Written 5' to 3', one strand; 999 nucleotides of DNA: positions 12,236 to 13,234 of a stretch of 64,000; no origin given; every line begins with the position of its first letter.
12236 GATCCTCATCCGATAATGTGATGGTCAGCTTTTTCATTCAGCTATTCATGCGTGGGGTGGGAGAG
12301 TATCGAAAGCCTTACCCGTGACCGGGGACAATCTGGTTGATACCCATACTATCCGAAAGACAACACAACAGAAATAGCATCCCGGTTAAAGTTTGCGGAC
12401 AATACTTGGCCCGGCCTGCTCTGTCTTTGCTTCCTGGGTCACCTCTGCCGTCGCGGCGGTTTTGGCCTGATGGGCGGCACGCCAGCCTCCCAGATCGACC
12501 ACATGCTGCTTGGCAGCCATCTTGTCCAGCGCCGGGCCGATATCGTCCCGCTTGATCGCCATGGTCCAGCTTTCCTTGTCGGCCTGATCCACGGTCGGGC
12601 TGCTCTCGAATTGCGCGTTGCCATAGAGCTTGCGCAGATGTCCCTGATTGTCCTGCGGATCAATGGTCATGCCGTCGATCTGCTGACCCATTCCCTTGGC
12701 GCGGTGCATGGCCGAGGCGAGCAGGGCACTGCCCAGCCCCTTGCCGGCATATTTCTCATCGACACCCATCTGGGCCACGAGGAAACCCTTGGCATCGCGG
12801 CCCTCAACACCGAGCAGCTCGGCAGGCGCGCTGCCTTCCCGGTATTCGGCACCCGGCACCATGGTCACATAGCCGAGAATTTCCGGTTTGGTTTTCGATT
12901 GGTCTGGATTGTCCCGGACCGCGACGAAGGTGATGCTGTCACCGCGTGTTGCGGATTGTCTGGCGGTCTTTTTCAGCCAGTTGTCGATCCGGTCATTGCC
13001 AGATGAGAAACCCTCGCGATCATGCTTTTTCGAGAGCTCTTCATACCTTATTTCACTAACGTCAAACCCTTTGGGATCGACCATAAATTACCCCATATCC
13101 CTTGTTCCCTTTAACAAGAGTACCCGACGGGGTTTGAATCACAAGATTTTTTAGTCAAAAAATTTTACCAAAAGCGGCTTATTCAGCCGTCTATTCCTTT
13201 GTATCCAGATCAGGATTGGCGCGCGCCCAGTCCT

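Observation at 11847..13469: GNAT toxin sandwiched between two paralogous RHH antitoxin-like genes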

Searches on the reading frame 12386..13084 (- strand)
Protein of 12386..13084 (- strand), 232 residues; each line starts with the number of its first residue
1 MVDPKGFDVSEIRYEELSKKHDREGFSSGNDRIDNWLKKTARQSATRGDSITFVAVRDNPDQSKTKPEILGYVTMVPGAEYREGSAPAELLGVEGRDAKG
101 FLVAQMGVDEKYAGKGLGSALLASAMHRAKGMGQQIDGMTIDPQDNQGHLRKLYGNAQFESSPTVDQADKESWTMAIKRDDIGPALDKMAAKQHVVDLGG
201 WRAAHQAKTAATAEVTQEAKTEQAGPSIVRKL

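Call 4: search_protein_families(library=pfam, proteins=[window:12386-13084:-], max_evalue=1)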
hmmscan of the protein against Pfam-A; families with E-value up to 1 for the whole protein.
window:12386-13084:- (232 aa): 4 families
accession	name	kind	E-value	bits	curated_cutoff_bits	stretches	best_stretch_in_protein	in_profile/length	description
PF00583.31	Acetyltransf_1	-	6.9e-06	26.8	20.7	1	45-134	28-93/116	Acetyltransferase (GNAT) family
PF13508.13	Acetyltransf_7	-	3.5e-05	24.5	27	1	68-136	13-62/84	Acetyltransferase (GNAT) domain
PF13673.13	Acetyltransf_10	-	0.0043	17.5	23.6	1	102-147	53-98/128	Acetyltransferase (GNAT) domain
PF14542.12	Acetyltransf_CG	-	0.0076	16.8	30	1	106-136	30-60/80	GCN5-related N-acetyl-transferase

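Call 5: search_protein_families(library=ncbifam, proteins=[window:12386-13084:-], max_evalue=1)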
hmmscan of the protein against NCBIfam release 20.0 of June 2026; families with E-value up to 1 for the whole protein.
window:12386-13084:- (232 aa): 3 families
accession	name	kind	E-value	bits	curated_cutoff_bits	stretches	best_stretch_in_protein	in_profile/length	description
NF000360.1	sat4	exception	0.025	14.7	380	1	105-161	101-155/180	streptothricin N-acetyltransferase Sat4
TIGR01575.1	rimI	equivalog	0.025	14.7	86.4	1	103-160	58-113/132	ribosomal protein S18-alanine N-acetyltransferase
TIGR02406.1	ectoine_EctA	equivalog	0.1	12.6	120.6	1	101-143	67-109/157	diaminobutyrate acetyltransferase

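Call 6: find_homologous_proteins(query=window:12386-13084:-)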
Query window:12386-13084:- (232 aa): 1 proteins with E <= 0.001 among 508 candidates.
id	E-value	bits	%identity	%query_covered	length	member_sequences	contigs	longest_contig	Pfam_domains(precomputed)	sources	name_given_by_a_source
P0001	1.0e-147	507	100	100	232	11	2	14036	PF13508.14,PF00583.32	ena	-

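Call 7: search_solved_structures(query=window:12386-13084:-, max_evalue=1, show_alignments=2)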
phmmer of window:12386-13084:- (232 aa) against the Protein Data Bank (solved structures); distinct sequences matched with E-value up to 1: 13.
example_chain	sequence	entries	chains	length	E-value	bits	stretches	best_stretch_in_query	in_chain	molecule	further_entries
6g96_B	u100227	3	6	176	1.7e-08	37.4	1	17-141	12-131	Acetyltransferase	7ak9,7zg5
7f37_B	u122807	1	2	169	1e-07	34.9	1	17-162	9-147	GNAT family N-acetyltransferase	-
5fvj_A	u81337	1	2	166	3.9e-05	26.5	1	15-138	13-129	PUTATIVE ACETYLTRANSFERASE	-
7ak8_A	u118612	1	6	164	4e-05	26.4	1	15-138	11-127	GCN5 family acetyltransferase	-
7f36_A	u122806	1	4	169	5.1e-05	26.1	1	15-138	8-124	N-acetyltransferase domain-containing protein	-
1u6m_A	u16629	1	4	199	0.00019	24.2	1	104-164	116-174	acetyltransferase, GNAT family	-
7ak7_A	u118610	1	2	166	0.00054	22.7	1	17-135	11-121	Acetyltransferase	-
9ilr_A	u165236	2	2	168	0.00058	22.6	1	17-138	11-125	N-acetyltransferase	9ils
5zgn_C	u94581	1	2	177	0.012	18.4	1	21-135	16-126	KacT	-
5xun_A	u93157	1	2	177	0.012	18.3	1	21-134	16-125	Acetyltransferase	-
3jys_A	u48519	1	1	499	0.43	13.2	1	54-117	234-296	SusD superfamily protein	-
2gan_A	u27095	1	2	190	0.64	12.7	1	100-135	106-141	182aa long hypothetical protein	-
7d0j_L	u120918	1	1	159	1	12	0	48-104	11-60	PSI subunit V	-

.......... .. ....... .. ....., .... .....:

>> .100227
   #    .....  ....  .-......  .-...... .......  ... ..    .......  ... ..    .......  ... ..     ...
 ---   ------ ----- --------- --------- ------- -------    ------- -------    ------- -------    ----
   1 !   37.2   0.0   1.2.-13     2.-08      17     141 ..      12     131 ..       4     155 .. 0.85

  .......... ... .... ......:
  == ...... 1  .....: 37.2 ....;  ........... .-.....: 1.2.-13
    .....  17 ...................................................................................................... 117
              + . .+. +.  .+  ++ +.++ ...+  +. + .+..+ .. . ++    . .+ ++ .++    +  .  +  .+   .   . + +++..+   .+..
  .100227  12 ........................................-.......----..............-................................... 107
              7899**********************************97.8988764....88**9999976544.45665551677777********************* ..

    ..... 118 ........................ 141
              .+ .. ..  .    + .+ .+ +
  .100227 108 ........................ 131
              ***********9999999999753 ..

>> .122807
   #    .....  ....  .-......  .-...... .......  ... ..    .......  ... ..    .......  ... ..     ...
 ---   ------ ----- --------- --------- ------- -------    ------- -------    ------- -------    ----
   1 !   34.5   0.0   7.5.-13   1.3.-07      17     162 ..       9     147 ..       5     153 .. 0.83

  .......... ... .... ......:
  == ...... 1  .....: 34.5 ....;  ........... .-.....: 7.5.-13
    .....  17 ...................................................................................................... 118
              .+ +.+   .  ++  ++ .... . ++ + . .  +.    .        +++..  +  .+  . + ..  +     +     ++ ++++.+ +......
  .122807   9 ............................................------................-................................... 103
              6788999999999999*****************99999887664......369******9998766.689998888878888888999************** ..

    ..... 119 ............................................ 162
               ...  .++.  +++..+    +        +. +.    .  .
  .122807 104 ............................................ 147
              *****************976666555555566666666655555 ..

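Call 8: find_encoding_contigs(protein=P0001, flank=10000)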
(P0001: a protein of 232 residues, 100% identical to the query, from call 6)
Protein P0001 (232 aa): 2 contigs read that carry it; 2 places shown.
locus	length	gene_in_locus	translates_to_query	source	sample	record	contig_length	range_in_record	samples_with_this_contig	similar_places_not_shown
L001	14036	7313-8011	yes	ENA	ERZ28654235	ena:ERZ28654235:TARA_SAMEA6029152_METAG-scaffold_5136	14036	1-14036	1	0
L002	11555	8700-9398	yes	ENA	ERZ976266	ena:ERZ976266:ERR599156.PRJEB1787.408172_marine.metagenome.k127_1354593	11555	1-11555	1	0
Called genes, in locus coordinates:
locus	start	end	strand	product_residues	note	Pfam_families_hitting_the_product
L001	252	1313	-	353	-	PF04069:OpuAC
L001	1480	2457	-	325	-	PF00528:BPD_transp_1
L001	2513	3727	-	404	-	PF00005:ABC_tran, PF13555:AAA_29 (weak), PF13304:AAA_21 (faint), PF00571:CBS (faint)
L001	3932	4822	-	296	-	PF00582:Usp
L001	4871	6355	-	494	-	PF00916:Sulfate_transp, PF16983:MFS_MOT1 (weak), PF01740:STAS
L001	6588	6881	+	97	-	-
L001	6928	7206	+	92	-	-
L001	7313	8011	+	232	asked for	PF00583:Acetyltransf_1 (weak), PF13508:Acetyltransf_7 (faint)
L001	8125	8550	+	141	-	-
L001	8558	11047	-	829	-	PF13491:FtsK_4TM, PF17854:FtsK_alpha, PF01580:FtsK_SpoIIIE, PF09397:FtsK_gamma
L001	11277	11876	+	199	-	-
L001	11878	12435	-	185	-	PF14803:Zn_ribbon_Nudix, PF00293:NUDIX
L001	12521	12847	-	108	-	-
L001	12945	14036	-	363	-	?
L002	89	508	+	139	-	PF13404:HTH_AsnC-type, PF13412:HTH_24, PF01037:AsnC_trans_reg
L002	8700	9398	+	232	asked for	PF00583:Acetyltransf_1 (weak), PF13508:Acetyltransf_7 (faint)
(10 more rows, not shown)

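Call 18: search_protein_representatives(protein=window:12386-13084:-)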
Query: 232 residues. Proteins with E-value up to 0.001 (for the whole library): 648; up to 1e-10: 9; up to 1e-30: 2. The best 150 are listed.
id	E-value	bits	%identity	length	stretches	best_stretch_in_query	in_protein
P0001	3.2e-148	507.4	100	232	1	1-232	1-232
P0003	1.8e-52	194.3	53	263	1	12-213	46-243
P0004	9.0e-12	61.3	35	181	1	19-159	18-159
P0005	3.6e-11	59.3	38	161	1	13-130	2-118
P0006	3.8e-11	59.2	34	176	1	12-137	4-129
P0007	6.0e-11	58.6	30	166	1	12-164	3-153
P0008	6.8e-11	58.4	32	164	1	15-164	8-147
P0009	8.0e-11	58.2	31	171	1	22-167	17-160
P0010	8.2e-11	58.2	33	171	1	15-165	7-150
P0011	1.3e-10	57.5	36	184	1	12-145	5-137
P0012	1.3e-10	57.5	33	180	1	14-154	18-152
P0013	5.9e-10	55.3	34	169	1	13-159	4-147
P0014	7.3e-10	55.0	36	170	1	12-166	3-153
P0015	7.3e-10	55.0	34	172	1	11-141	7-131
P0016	8.5e-10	54.8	37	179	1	12-129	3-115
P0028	3.2e-09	52.9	42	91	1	102-190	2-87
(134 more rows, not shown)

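Call 21: find_homologous_proteins(query=A3, max_evalue=1e-10)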
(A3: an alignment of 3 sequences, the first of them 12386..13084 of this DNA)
Query A3 (3 sequences) (232 aa, profile of the alignment): 7 proteins with E <= 1e-10 among 8000 candidates.
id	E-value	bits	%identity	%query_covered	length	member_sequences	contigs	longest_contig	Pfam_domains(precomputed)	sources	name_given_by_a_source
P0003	9.9e-149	512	53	82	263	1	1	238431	PF13673.14,PF13508.14,PF00583.32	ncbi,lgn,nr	ncbi:MAG: GNAT family N-acetyltransferase [Alphaproteobacteria bacterium]|nr:GNAT family N-acetyltra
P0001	5.2e-130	451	100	100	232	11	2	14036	PF13508.14,PF00583.32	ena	-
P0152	9.9e-100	351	48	82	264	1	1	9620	PF13673.14,PF13508.14,PF00583.32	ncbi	ncbi:MAG: GNAT family N-acetyltransferase [Pseudomonadota bacterium]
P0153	4.2e-98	346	47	82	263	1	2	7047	PF13673.14,PF13508.14,PF00583.32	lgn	-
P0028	2.4e-39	153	41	39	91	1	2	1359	-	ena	-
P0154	1.2e-12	66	30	62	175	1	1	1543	PF13673.14,PF13508.14,PF08445.17,PF00583.32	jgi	-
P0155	9.1e-11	60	33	74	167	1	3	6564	PF13673.14,PF13508.14,PF00583.32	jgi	jgi:GNAT superfamily N-acetyltransferase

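Call 22: find_encoding_contigs(protein=P0003, flank=6000)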
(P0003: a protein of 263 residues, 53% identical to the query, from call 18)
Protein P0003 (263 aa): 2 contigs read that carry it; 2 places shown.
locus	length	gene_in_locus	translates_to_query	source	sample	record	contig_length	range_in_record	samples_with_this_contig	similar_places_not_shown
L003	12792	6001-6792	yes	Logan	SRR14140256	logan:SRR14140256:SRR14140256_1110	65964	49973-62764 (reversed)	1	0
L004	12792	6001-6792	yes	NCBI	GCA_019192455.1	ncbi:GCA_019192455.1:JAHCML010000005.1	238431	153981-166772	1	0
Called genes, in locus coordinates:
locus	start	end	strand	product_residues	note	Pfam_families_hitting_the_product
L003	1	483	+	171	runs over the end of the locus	PF04290:DctQ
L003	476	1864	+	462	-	PF06808:DctM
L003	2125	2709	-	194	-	PF04248:NTP_transf_9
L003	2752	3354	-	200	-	PF01810:LysE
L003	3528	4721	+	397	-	PF20706:GT4-conflict, PF00534:Glycos_transf_1, PF13692:Glyco_trans_1_4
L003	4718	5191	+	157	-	PF13404:HTH_AsnC-type, PF13412:HTH_24, PF01047:MarR (weak), PF01037:AsnC_trans_reg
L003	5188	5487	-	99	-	-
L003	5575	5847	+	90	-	-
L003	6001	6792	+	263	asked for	PF00583:Acetyltransf_1, PF13673:Acetyltransf_10 (weak), PF13508:Acetyltransf_7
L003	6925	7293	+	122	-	-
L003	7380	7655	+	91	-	PF12840:HTH_20, PF01022:HTH_5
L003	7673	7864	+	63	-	PF07853:DUF1648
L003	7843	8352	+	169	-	PF13630:SdpI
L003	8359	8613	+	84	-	-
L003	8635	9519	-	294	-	PF00582:Usp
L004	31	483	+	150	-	PF04290:DctQ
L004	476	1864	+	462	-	PF06808:DctM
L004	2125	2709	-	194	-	PF04248:NTP_transf_9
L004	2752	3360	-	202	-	PF01810:LysE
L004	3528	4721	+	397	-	PF20706:GT4-conflict, PF00534:Glycos_transf_1, PF13692:Glyco_trans_1_4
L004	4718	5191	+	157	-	PF13404:HTH_AsnC-type, PF13412:HTH_24, PF01047:MarR (weak), PF01037:AsnC_trans_reg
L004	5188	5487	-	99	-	-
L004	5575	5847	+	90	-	-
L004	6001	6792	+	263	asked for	PF00583:Acetyltransf_1, PF13673:Acetyltransf_10 (weak), PF13508:Acetyltransf_7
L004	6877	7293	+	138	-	-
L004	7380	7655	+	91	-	PF12840:HTH_20, PF01022:HTH_5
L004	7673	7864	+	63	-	PF07853:DUF1648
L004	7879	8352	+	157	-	PF13630:SdpI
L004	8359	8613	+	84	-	-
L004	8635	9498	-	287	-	PF00582:Usp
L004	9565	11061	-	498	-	PF00916:Sulfate_transp, PF01740:STAS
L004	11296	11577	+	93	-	PF12840:HTH_20, PF01022:HTH_5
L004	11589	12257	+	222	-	PF07853:DUF1648, PF13630:SdpI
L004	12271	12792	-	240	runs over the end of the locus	PF00005:ABC_tran, PF02463:SMC_N (faint), PF13304:AAA_21 (faint)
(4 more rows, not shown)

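Call 23: find_encoding_contigs(protein=P0152, flank=6000)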
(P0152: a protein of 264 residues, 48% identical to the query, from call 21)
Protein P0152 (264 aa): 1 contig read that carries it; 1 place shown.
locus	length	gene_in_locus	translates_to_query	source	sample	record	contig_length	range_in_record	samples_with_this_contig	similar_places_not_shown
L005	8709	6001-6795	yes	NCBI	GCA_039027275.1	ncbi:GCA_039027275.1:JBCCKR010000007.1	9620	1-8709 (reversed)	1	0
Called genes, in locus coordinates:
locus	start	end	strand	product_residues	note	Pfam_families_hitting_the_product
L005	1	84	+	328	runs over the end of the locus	PF02129:Peptidase_S15 (weak), PF12146:Hydrolase_4 (weak)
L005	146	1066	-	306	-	PF12006:DUF3500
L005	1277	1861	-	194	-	PF04248:NTP_transf_9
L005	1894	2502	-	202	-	PF01810:LysE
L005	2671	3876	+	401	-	PF20706:GT4-conflict, PF00534:Glycos_transf_1, PF13692:Glyco_trans_1_4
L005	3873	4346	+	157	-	PF13404:HTH_AsnC-type, PF13412:HTH_24, PF01037:AsnC_trans_reg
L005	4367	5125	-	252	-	-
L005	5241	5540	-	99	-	-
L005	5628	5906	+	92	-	-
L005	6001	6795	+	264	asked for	PF00583:Acetyltransf_1 (weak), PF13673:Acetyltransf_10 (faint), PF13508:Acetyltransf_7 (weak)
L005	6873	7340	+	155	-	-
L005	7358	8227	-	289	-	PF00582:Usp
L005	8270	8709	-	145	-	PF01740:STAS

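Call 24: find_encoding_contigs(protein=P0153, flank=6000)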
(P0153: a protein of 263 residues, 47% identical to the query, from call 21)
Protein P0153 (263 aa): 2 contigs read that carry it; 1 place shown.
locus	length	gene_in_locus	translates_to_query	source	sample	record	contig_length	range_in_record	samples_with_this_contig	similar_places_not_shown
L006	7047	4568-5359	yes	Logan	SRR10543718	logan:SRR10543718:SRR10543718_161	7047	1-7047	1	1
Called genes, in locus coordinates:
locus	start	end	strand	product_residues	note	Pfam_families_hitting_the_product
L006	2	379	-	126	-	?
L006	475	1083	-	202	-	PF01810:LysE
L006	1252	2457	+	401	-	PF20706:GT4-conflict, PF00534:Glycos_transf_1, PF13692:Glyco_trans_1_4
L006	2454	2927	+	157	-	PF13404:HTH_AsnC-type, PF13412:HTH_24, PF01047:MarR (weak), PF01037:AsnC_trans_reg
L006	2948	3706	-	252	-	-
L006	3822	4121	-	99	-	-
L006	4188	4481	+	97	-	-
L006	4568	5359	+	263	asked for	PF00583:Acetyltransf_1 (weak), PF13673:Acetyltransf_10 (faint), PF13508:Acetyltransf_7 (weak)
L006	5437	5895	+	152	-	-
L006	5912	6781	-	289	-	PF00582:Usp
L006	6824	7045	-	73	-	?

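Call 25: find_encoding_contigs(protein=P0028, flank=6000)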
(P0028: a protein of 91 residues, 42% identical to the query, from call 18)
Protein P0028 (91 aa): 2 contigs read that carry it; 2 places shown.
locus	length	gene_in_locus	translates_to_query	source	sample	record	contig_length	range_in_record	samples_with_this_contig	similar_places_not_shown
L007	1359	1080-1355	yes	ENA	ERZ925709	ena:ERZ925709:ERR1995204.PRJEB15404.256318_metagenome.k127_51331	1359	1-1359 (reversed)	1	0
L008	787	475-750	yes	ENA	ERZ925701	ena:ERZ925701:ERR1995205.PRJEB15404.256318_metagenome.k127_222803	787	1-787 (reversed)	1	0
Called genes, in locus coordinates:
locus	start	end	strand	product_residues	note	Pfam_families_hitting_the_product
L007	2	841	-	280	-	?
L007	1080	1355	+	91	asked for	-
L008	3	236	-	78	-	?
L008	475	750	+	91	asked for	-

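Call 29: find_related_loci(query=A5, collection=genome_contigs, flank=4000)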
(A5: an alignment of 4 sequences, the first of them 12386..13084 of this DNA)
Query A5 (232 aa) in genome_contigs; peptide patterns used: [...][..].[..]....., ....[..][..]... (x = any residue, [..] = any of these).
44 stretches matched a pattern, but none encodes a relative of the query by tblastn (E <= 1e-3).

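Call 30: find_related_loci(query=A5, collection=metagenome_contigs, flank=4000)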
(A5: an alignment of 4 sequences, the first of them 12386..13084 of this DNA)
Query A5 (232 aa) in metagenome_contigs; peptide patterns used: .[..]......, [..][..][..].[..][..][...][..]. (x = any residue, [..] = any of these).
525 stretches matched a pattern, but none encodes a relative of the query by tblastn (E <= 1e-3).

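Call 51: predict_structure(alignment_id=A8)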
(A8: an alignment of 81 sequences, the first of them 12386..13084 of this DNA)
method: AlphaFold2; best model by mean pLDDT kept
length: 232 residues; sequences in the alignment: 81
mean_pLDDT: 86.0   pTM: 0.78
mean pLDDT of the five models: 86.0, 85.9, 85.8, 85.7, 85.1
residues with pLDDT >= 90: 128; 70-90: 73; 50-70: 28; < 50: 3
segments of 3 or more residues with pLDDT < 50: none
pLDDT, mean of each block of 10 residues (from residue 1): 61 94 97 97 96 90 89 94 85 91 96 92 94 94 80 93 66 86 93 66 72 81 74 75
secondary structure, 60 per line:
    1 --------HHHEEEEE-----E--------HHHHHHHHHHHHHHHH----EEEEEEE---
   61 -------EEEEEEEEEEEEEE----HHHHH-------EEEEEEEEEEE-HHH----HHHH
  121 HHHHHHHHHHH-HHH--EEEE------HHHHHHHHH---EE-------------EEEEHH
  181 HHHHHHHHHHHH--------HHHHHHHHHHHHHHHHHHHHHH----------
elements in order: E12-16 H31-46 E51-57 E68-81 H86-90 E98-108 H117-131 E138-141 H148-156 E175-178 H179-192 H201-222

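Call 54: fold_search(model_id=the predicted structure, library=pdb)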
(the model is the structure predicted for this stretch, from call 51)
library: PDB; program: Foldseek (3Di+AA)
matches with E <= 10: 1149; with E <= 0.001: 350
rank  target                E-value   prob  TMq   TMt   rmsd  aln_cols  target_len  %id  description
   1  7ak9_B                4.8e-13  1.00  0.60  0.83   3.2       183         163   20  Structure of Salmonella TacT3 toxin bound to TacA3 antitoxin C-terminal peptide (released 2021-08-18)
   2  7ak9_A                8.9e-13  1.00  0.60  0.84   3.0       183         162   20  Structure of Salmonella TacT3 toxin bound to TacA3 antitoxin C-terminal peptide (released 2021-08-18)
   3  6g96_A                1.0e-12  1.00  0.63  0.82   2.9       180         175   23  Crystal structure of TacT3 (tRNA acetylating toxin) from Salmonella (released 2018-05-16)
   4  6g96_B                1.1e-12  1.00  0.63  0.82   3.1       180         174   24  Crystal structure of TacT3 (tRNA acetylating toxin) from Salmonella (released 2018-05-16)
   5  5xun_A                1.1e-12  1.00  0.62  0.82   3.2       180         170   18  Crystal structure of Y145F mutant of KacT (released 2017-07-19)
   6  6gtr_A                1.1e-12  1.00  0.59  0.83   2.8       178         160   16  Structure of the AtaT Y144F mutant toxin bound to the C-terminus of the antitoxin AtaR and Acetyl-CoA (released 2019-03-06)
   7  6gtq_A                1.1e-12  1.00  0.59  0.83   2.9       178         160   15  Structure of the AtaT Y144F mutant toxin bound to the C-terminus of the antitoxin AtaR (released 2019-03-06)
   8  6gtp                  3.7e-12  1.00  0.58  0.74   4.5       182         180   16  Structure of the AtaT Y144F mutant toxin (released 2019-03-06)
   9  7chd_C                4.0e-12  1.00  0.59  0.76   3.7       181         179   15  AtaT complexed with acetyl-methionyl-tRNAfMet (released 2020-11-04)
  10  5xun_B                7.0e-12  1.00  0.61  0.81   3.3       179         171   18  Crystal structure of Y145F mutant of KacT (released 2017-07-19)
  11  7ak7_A                7.0e-12  1.00  0.57  0.84   3.1       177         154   22  Structure of Salmonella TacT2 toxin bound to TacA2 antitoxin (released 2021-08-18)
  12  7f36_C                8.4e-12  1.00  0.59  0.84   2.6       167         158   21  TacT complexed with acetyl-glycyl-tRNAGly (released 2021-12-22)
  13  7ak7_B                8.9e-12  1.00  0.59  0.86   2.6       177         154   22  Structure of Salmonella TacT2 toxin bound to TacA2 antitoxin (released 2021-08-18)
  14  7ak8_A                1.0e-11  1.00  0.55  0.83   3.2       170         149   18  Structure of Salmonella TacT1 toxin bound to TacA1 antitoxin C-terminal peptide (released 2021-08-18)
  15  7ak8_C                1.2e-11  1.00  0.54  0.82   3.5       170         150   18  Structure of Salmonella TacT1 toxin bound to TacA1 antitoxin C-terminal peptide (released 2021-08-18)
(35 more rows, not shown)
